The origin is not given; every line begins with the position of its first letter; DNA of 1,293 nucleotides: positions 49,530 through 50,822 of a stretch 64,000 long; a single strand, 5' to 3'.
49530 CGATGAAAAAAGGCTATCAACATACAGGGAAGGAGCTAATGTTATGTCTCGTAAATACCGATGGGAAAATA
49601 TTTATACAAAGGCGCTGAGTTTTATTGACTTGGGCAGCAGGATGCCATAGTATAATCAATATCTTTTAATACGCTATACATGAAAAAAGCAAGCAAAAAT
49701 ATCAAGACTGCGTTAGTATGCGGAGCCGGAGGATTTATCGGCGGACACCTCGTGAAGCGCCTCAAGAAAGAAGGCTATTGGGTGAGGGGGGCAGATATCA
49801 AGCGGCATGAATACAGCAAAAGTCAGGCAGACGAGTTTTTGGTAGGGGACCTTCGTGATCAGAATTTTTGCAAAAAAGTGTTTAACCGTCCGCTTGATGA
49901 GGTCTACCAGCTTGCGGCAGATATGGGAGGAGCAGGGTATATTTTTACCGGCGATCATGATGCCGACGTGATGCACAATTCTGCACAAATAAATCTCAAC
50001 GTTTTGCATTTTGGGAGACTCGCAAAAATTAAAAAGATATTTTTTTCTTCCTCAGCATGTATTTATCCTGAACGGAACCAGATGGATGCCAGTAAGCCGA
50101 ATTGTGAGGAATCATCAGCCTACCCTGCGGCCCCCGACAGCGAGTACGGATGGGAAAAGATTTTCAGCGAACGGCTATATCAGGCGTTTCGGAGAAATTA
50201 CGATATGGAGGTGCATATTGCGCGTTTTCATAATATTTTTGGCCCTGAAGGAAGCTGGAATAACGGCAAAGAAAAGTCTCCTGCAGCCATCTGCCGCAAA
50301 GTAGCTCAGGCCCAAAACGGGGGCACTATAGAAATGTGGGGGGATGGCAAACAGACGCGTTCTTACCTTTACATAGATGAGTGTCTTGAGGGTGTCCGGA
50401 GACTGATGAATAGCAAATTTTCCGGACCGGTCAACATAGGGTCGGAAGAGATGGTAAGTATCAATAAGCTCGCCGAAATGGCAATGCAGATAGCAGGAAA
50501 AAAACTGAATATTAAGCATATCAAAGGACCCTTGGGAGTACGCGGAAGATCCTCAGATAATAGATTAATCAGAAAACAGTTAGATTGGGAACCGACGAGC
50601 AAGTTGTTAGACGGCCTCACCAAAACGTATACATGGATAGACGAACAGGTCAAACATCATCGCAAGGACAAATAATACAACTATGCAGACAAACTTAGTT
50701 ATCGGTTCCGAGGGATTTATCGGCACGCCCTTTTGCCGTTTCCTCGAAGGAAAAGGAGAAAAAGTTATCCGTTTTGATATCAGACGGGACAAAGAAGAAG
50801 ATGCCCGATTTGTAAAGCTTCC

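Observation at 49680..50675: Bacterial homolog of GDP-mannose 3,5-epimerase (GME; GDP-L-galactose / GDP-L-gulose forming)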

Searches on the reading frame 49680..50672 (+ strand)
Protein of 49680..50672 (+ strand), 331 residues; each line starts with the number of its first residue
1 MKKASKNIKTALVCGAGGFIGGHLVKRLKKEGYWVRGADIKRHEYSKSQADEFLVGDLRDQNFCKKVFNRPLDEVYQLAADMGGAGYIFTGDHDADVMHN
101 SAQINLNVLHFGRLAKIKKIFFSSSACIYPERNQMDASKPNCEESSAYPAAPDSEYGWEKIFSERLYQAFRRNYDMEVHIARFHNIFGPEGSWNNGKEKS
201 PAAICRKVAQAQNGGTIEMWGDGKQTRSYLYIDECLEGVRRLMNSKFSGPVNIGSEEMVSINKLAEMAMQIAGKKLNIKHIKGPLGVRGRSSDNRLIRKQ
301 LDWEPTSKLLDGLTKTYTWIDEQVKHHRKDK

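Call 3: search_protein_families(library=pfam, proteins=[window:49680-50672:+])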
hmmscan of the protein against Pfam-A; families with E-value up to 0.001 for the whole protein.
window:49680-50672:+ (331 aa): 5 families
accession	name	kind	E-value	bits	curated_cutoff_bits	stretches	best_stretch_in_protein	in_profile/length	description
PF01370.27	Epimerase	-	2.6e-42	145.3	20.9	1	11-254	1-240/240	NAD dependent epimerase/dehydratase family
PF16363.11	GDP_Man_Dehyd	-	2e-27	97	27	1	12-313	1-329/332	GDP-mannose 4,6 dehydratase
PF01073.25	3Beta_HSD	-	9.9e-08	31.8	22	1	12-166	1-156/280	3-beta hydroxysteroid dehydrogenase/isomerase family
PF02719.21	Polysacc_synt_2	-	4.3e-05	23.3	20.2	0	151-281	133-256/293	Polysaccharide biosynthesis protein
PF07993.18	NAD_binding_4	-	0.00019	21.1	20.1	0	107-206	118-228/258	Male sterility protein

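Call 4: search_protein_families(library=ncbifam, proteins=[window:49680-50672:+], max_evalue=0.00001)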
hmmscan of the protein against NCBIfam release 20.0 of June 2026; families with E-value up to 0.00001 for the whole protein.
window:49680-50672:+ (331 aa): 19 families
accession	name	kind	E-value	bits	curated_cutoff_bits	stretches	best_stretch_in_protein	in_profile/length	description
NF047922.1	GDPFucSynFcl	equivalog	1.9e-31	109.7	500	1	11-323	5-304/308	GDP-L-fucose synthase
TIGR04180.1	EDH_00030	hypoth_equivalog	6e-23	81.4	475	1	12-304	2-293/297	NAD-dependent 4,6-dehydratase LegB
TIGR01179.1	galE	equivalog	5.2e-22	78.1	262.3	1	12-323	3-328/332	UDP-glucose 4-epimerase GalE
TIGR02197.1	heptose_epim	equivalog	1e-20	74.1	274.6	1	12-314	2-307/316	ADP-glyceromanno-heptose 6-epimerase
TIGR01181.1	dTDP_gluc_dehyt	equivalog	1.6e-19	70.2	365.1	1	11-324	2-315/321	dTDP-glucose 4,6-dehydratase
TIGR03466.1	HpnA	hypoth_equivalog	3.5e-11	42.6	367.65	1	10-178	2-162/327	hopanoid-associated sugar epimerase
NF008872.0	PRK11908.1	equivalog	1.6e-10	40.5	294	1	9-274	2-273/349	bifunctional UDP-4-keto-pentose/UDP-xylose synthase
NF005998.1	PRK08125.1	equivalog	1.1e-09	37.3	777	1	4-274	311-587/649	bifunctional UDP-4-amino-4-deoxy-L-arabinose formyltransferase/UDP-glucuronic acid oxidase ArnA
NF008360.0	PRK11150.1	equivalog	1.9e-09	37.2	452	1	12-290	3-271/310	ADP-glyceromanno-heptose 6-epimerase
NF007956.0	PRK10675.1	subfamily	2.4e-09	36.8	394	1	12-319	4-328/338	UDP-glucose 4-epimerase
TIGR01777.1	yfcH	hypoth_equivalog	6.8e-09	35.7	207.35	1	12-271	2-240/292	TIGR01777 family oxidoreductase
NF011728.1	PRK15181.1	equivalog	1.4e-08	34.1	760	1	45-236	63-242/348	Vi polysaccharide biosynthesis UDP-N-acetylglucosaminuronic acid C-4 epimerase TviC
NF007490.0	PRK10084.1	subfamily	1.9e-08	33.7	649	1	130-321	143-335/361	dTDP-glucose 4,6-dehydratase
NF041015.1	UDPsulfquin_syn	equivalog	1.8e-07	30.5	575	0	203-284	238-325/384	UDP-sulfoquinovose synthase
NF042423.1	oxyalk_red_Shew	equivalog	4.9e-07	29.1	580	1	2-191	2-179/331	2-alkyl-3-oxoalkanoate reductase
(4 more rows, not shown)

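Call 5: search_solved_structures(query=window:49680-50672:+, show_alignments=3, max_evalue=0.00001)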
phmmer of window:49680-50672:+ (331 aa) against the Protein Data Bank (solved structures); distinct sequences matched with E-value up to 0.00001: 92 (the best 60 are shown).
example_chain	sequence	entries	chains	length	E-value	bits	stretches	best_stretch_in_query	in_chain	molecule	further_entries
2c59_A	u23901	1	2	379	3.9e-97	328.5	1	5-327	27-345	GDP-MANNOSE-3', 5'-EPIMERASE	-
2c54_A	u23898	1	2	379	1e-96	327.2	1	5-327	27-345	GDP-MANNOSE-3', 5'-EPIMERASE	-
2c5a_A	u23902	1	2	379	1.4e-96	326.7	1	5-327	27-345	GDP-MANNOSE-3', 5'-EPIMERASE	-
2c5e_A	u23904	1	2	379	2.6e-96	325.8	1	5-327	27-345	GDP-MANNOSE-3', 5'-EPIMERASE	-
8sg0_A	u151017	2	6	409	4.2e-94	318.6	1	13-327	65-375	GDP-mannose 3,5-epimerase | GDP-mannose 3,5 epimerase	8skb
6wjb_A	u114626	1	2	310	1.2e-25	93.5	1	11-317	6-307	NAD-dependent epimerase/dehydratase family protein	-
8rdg_A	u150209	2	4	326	4e-25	91.8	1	11-327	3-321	SDR family NAD(P)-dependent oxidoreductase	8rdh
4lk3_A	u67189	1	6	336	4.9e-25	91.6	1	6-326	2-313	UDP-glucuronic acid decarboxylase 1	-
2b69_A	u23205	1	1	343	6.3e-25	91.2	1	6-326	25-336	UDP-glucuronate decarboxylase 1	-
4gll_A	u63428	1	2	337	7.4e-25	91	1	6-326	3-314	UDP-glucuronic acid decarboxylase 1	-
4m55_A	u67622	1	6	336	9.2e-25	90.7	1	6-326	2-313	UDP-glucuronic acid decarboxylase 1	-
6wj9_A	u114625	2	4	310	1e-24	90.5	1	11-317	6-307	NAD-dependent epimerase/dehydratase family protein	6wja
8rdi_A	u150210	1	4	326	1.5e-24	90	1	11-327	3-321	SDR family NAD(P)-dependent oxidoreductase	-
7ll6_A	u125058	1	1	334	4.2e-23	85.2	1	70-323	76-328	GDP-L-fucose synthase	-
8du0_A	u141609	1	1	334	1.1e-22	83.8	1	70-323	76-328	GDP-L-fucose synthase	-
3sxp_A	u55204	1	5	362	1.5e-10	44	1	97-296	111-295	ADP-L-glycero-D-mannoheptose-6-epimerase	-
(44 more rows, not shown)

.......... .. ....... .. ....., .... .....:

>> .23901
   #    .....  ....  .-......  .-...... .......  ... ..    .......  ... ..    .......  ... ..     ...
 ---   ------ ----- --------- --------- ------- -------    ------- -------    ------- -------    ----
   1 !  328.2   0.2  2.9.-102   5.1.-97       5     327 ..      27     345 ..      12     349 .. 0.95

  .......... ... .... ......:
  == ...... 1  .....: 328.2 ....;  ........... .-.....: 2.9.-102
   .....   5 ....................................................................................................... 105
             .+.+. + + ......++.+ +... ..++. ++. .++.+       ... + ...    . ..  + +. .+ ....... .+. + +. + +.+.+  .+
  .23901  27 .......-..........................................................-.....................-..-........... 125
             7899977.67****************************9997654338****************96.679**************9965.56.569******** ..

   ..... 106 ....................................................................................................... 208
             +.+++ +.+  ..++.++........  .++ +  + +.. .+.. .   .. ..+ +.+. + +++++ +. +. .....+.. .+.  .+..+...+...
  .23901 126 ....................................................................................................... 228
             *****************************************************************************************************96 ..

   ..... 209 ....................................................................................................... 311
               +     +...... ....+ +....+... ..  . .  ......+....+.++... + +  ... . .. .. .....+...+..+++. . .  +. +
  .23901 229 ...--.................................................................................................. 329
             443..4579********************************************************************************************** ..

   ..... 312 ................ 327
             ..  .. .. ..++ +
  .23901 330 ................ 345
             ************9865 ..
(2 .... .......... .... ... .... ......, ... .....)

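Call 9: find_homologous_proteins(query=window:49680-50672:+, max_evalue=1e-30)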
Query window:49680-50672:+ (331 aa): 8000 proteins with E <= 1e-30 among 8000 candidates; the best 120 are listed.
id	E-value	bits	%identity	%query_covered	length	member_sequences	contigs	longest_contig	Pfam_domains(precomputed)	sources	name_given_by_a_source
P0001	1.3e-226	769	100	100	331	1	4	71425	PF16363.12,PF01073.26,PF01370.28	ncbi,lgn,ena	ncbi:MAG: NAD-dependent epimerase/dehydratase family protein [Patescibacteria group bacterium]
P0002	2.1e-225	765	100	100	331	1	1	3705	PF16363.12,PF02719.22,PF01073.26,PF01370.28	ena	-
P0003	1.8e-224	762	99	100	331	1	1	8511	PF16363.12,PF01073.26,PF01370.28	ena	-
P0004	4.0e-197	672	87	99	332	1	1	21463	PF16363.12,PF01073.26,PF01370.28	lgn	-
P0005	6.8e-197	671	87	100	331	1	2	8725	PF16363.12,PF01073.26,PF01370.28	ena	-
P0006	8.3e-197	671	87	99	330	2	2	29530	PF16363.12,PF01073.26,PF01370.28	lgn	-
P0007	2.3e-196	670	86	99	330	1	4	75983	PF16363.12,PF01073.26,PF01370.28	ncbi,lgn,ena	-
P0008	2.9e-196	669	87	100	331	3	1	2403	PF16363.12,PF01073.26,PF01370.28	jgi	jgi:nucleoside-diphosphate-sugar epimerase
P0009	3.1e-196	669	86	100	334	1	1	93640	PF16363.12,PF01073.26,PF01370.28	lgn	-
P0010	3.9e-196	669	86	100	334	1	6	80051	PF16363.12,PF01073.26,PF01370.28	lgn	-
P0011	4.0e-196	669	86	99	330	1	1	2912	PF16363.12,PF01073.26,PF01370.28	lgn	-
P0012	4.5e-196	669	86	97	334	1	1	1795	PF16363.12,PF01073.26,PF07993.19,PF01370.28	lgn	-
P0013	6.1e-196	668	85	100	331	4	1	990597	PF16363.12,PF01370.28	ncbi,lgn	ncbi:MAG: NAD-dependent epimerase/dehydratase family protein [Patescibacteria group bacterium]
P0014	2.0e-195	666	87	97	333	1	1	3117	PF16363.12,PF01073.26,PF01370.28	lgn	-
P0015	3.1e-195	666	86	99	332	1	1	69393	PF16363.12,PF01073.26,PF01370.28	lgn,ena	-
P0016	3.3e-195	666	86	99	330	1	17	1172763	PF16363.12,PF01073.26,PF01370.28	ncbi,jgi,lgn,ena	jgi:nucleoside-diphosphate-sugar epimerase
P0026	6.1e-194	662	87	97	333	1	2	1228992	PF16363.12,PF01073.26,PF01370.28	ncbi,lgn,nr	ncbi:NAD-dependent epimerase/dehydratase family protein [Patescibacteria group bacterium]|nr:NAD-dep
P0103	4.3e-173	593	76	99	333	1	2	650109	PF16363.12,PF01073.26,PF01370.28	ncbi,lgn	-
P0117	7.0e-171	586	78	97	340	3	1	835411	PF16363.12,PF01370.28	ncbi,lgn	-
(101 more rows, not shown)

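Call 23: find_encoding_contigs(protein=P0001, flank=10000, max_places=4)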
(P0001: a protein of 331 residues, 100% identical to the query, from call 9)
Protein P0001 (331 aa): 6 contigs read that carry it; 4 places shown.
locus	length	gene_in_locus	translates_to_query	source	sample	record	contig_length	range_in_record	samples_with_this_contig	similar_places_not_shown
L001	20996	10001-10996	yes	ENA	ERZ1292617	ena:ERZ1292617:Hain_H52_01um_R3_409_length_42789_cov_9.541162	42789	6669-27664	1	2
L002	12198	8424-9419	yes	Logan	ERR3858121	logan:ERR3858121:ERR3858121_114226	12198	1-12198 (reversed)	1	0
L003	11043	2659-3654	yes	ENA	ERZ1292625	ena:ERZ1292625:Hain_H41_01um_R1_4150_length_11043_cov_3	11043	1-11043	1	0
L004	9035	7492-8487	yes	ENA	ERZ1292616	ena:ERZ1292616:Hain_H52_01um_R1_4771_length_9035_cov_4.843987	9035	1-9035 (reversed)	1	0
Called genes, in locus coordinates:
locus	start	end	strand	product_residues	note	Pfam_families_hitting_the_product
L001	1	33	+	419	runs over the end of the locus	-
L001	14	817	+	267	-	PF00535:Glycos_transf_2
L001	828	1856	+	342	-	PF00106:adh_short (faint), PF01073:3Beta_HSD, PF01370:Epimerase, PF02719:Polysacc_synt_2 (weak), PF04321:RmlD_sub_bind, PF07993:NAD_binding_4, PF16363:GDP_Man_Dehyd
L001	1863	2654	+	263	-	PF13489:Methyltransf_23, PF13847:Methyltransf_31, PF08241:Methyltransf_11, PF08242:Methyltransf_12, PF13649:Methyltransf_25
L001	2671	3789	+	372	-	PF13439:Glyco_transf_4, PF20706:GT4-conflict, PF00534:Glycos_transf_1, PF13692:Glyco_trans_1_4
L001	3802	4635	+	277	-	PF00535:Glycos_transf_2, PF10111:Glyco_tranf_2_2 (weak), PF13641:Glyco_tranf_2_3 (faint), PF13632:Glyco_trans_2_3 (weak)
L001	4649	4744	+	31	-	-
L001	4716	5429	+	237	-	PF13489:Methyltransf_23, PF13649:Methyltransf_25, PF13847:Methyltransf_31, PF08241:Methyltransf_11, PF08242:Methyltransf_12 (weak)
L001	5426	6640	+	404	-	PF00534:Glycos_transf_1, PF13692:Glyco_trans_1_4, PF13524:Glyco_trans_1_2 (weak)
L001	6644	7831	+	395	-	PF01041:DegT_DnrJ_EryC1, PF01053:Cys_Met_Meta_PP (weak)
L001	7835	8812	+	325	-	PF00106:adh_short (weak), PF01073:3Beta_HSD, PF01370:Epimerase, PF02719:Polysacc_synt_2 (weak), PF16363:GDP_Man_Dehyd, PF07993:NAD_binding_4, PF13460:NAD_binding_10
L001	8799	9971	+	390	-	PF00534:Glycos_transf_1, PF13692:Glyco_trans_1_4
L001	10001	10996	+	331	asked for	PF01370:Epimerase, PF01073:3Beta_HSD, PF16363:GDP_Man_Dehyd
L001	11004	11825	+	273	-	PF01370:Epimerase, PF16363:GDP_Man_Dehyd (faint)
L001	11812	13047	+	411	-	PF00534:Glycos_transf_1, PF13692:Glyco_trans_1_4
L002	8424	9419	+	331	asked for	PF01370:Epimerase, PF01073:3Beta_HSD, PF16363:GDP_Man_Dehyd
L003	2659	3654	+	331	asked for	PF01370:Epimerase, PF01073:3Beta_HSD, PF16363:GDP_Man_Dehyd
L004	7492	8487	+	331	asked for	PF01370:Epimerase, PF01073:3Beta_HSD, PF16363:GDP_Man_Dehyd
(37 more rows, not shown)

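Call 24: find_encoding_contigs(protein=P0016, flank=10000, max_places=4)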
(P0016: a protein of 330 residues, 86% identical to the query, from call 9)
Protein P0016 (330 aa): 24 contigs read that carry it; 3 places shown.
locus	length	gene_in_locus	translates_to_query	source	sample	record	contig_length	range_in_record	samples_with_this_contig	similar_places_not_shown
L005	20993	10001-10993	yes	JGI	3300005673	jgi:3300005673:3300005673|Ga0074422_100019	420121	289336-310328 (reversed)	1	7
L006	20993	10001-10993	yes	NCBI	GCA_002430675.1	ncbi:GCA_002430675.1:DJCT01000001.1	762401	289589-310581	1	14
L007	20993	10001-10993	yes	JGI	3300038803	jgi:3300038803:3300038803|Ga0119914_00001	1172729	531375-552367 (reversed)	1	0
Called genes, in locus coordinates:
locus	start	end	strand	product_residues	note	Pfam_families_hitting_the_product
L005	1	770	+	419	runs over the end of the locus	PF01943:Polysacc_synt (weak), PF13440:Polysacc_synt_3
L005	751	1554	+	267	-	PF00535:Glycos_transf_2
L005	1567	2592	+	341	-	PF00106:adh_short (faint), PF01073:3Beta_HSD, PF01370:Epimerase, PF02719:Polysacc_synt_2, PF04321:RmlD_sub_bind, PF07993:NAD_binding_4, PF16363:GDP_Man_Dehyd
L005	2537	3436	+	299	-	PF02353:CMAS (weak), PF13489:Methyltransf_23, PF08241:Methyltransf_11, PF08242:Methyltransf_12, PF13649:Methyltransf_25, PF13847:Methyltransf_31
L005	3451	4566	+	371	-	PF13439:Glyco_transf_4, PF13579:Glyco_trans_4_4 (weak), PF20706:GT4-conflict (weak), PF00534:Glycos_transf_1, PF13692:Glyco_trans_1_4, PF13524:Glyco_trans_1_2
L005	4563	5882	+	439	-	PF13231:PMT_2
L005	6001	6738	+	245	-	PF01209:Ubie_methyltran (faint), PF02353:CMAS (weak), PF13489:Methyltransf_23, PF13649:Methyltransf_25, PF13847:Methyltransf_31, PF08241:Methyltransf_11, PF08242:Methyltransf_12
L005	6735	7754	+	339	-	PF00535:Glycos_transf_2, PF13641:Glyco_tranf_2_3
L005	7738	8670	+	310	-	PF01073:3Beta_HSD, PF01370:Epimerase, PF04321:RmlD_sub_bind, PF16363:GDP_Man_Dehyd, PF07993:NAD_binding_4 (faint), PF02719:Polysacc_synt_2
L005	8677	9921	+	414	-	PF00534:Glycos_transf_1, PF13692:Glyco_trans_1_4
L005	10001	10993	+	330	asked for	PF01073:3Beta_HSD (weak), PF01370:Epimerase, PF16363:GDP_Man_Dehyd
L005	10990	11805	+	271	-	PF01370:Epimerase, PF16363:GDP_Man_Dehyd (faint)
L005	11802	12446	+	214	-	PF13489:Methyltransf_23 (weak), PF13847:Methyltransf_31 (weak), PF08241:Methyltransf_11, PF13649:Methyltransf_25 (weak)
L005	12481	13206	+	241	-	PF08241:Methyltransf_11, PF13649:Methyltransf_25 (weak)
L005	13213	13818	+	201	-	PF25087:GMPPB_C (faint), PF25084:LbH_EIF2B (faint), PF00132:Hexapep, PF14602:Hexapep_2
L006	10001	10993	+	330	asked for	PF01073:3Beta_HSD (weak), PF01370:Epimerase, PF16363:GDP_Man_Dehyd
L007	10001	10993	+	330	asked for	PF01073:3Beta_HSD (weak), PF01370:Epimerase, PF16363:GDP_Man_Dehyd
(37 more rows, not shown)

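Call 25: find_encoding_contigs(protein=P0026, flank=10000, max_places=3)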
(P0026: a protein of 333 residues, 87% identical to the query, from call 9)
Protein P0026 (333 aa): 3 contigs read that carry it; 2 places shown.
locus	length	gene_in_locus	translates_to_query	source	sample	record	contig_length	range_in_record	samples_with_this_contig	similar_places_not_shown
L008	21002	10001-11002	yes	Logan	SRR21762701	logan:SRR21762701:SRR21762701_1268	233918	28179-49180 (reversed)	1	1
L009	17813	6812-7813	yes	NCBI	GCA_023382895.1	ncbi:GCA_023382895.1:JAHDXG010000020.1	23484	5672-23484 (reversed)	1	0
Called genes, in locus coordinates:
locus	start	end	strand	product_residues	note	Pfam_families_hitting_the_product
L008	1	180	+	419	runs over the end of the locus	PF01943:Polysacc_synt (weak), PF13440:Polysacc_synt_3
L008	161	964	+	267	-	PF00535:Glycos_transf_2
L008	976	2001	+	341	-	PF01073:3Beta_HSD, PF01370:Epimerase, PF02719:Polysacc_synt_2 (weak), PF04321:RmlD_sub_bind, PF07993:NAD_binding_4, PF16363:GDP_Man_Dehyd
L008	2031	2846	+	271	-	PF08003:Methyltransf_9 (weak), PF13489:Methyltransf_23, PF02353:CMAS (weak), PF05175:MTS (faint), PF13847:Methyltransf_31, PF08241:Methyltransf_11, PF08242:Methyltransf_12, PF13649:Methyltransf_25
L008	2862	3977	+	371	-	PF13439:Glyco_transf_4, PF13579:Glyco_trans_4_4, PF20706:GT4-conflict, PF00534:Glycos_transf_1, PF13692:Glyco_trans_1_4, PF13524:Glyco_trans_1_2 (weak)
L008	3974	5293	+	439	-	PF13231:PMT_2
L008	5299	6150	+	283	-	PF13489:Methyltransf_23, PF08241:Methyltransf_11, PF08242:Methyltransf_12, PF13649:Methyltransf_25, PF13847:Methyltransf_31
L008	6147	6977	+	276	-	PF00535:Glycos_transf_2, PF10111:Glyco_tranf_2_2, PF13641:Glyco_tranf_2_3 (weak)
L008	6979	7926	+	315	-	PF01370:Epimerase, PF02719:Polysacc_synt_2 (weak), PF04321:RmlD_sub_bind (weak), PF01073:3Beta_HSD, PF13460:NAD_binding_10, PF16363:GDP_Man_Dehyd, PF07993:NAD_binding_4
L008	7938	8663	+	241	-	PF05148:Methyltransf_8 (weak), PF01209:Ubie_methyltran (faint), PF13489:Methyltransf_23, PF08241:Methyltransf_11, PF08242:Methyltransf_12 (weak), PF13649:Methyltransf_25, PF13847:Methyltransf_31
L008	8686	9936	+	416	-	PF00534:Glycos_transf_1, PF13692:Glyco_trans_1_4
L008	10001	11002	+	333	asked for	PF01073:3Beta_HSD (weak), PF01370:Epimerase, PF16363:GDP_Man_Dehyd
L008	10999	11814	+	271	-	PF01370:Epimerase, PF16363:GDP_Man_Dehyd (faint)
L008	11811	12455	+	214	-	PF13489:Methyltransf_23 (weak), PF13847:Methyltransf_31 (faint), PF08241:Methyltransf_11 (weak)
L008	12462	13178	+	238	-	PF08241:Methyltransf_11, PF13649:Methyltransf_25 (weak)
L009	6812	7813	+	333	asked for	PF01073:3Beta_HSD (weak), PF01370:Epimerase, PF16363:GDP_Man_Dehyd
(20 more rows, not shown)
